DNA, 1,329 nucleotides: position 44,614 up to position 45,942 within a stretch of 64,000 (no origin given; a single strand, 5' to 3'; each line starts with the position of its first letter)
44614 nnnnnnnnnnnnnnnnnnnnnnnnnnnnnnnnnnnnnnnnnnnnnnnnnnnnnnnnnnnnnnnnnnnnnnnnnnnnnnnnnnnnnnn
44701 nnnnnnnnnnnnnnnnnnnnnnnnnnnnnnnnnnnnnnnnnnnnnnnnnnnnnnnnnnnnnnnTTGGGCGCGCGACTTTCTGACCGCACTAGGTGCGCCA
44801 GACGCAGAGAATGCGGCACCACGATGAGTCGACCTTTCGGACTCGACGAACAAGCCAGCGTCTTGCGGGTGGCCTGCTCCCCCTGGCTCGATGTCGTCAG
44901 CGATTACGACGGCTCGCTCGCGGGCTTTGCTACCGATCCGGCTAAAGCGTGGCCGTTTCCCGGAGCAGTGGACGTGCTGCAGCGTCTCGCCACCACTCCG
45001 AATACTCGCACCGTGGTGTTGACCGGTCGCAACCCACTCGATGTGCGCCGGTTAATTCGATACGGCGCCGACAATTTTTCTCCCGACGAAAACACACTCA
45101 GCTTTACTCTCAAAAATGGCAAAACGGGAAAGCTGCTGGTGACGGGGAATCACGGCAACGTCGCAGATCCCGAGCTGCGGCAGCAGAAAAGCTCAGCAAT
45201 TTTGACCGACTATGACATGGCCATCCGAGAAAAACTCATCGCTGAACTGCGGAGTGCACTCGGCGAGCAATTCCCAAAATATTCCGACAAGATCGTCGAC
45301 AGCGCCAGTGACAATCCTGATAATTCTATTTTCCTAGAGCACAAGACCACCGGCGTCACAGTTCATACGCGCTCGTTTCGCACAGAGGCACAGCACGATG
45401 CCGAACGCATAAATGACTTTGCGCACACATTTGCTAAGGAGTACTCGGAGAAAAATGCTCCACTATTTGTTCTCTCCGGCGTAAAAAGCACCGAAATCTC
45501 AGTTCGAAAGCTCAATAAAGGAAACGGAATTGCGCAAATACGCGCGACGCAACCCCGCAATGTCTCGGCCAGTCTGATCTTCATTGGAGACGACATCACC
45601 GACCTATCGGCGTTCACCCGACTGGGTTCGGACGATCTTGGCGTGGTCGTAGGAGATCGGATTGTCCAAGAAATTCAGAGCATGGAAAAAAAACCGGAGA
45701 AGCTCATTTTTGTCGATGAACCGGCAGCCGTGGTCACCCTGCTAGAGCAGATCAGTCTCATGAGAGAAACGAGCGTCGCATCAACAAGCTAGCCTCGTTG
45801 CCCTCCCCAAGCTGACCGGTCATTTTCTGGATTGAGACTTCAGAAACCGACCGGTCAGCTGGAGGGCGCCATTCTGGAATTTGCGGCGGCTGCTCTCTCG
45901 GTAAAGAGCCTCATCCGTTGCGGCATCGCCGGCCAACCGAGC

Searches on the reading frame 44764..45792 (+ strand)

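Call 53: search_protein_families(library=pfam, proteins=[window:44764-45792:+], max_evalue=0.0001)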
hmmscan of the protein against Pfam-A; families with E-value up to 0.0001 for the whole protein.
window:44764-45792:+ (342 aa): 1 family
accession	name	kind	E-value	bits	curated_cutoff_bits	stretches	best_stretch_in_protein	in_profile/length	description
PF02358.22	Trehalose_PPase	-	3.2e-15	56.3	27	2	47-95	3-51/235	Trehalose-phosphatase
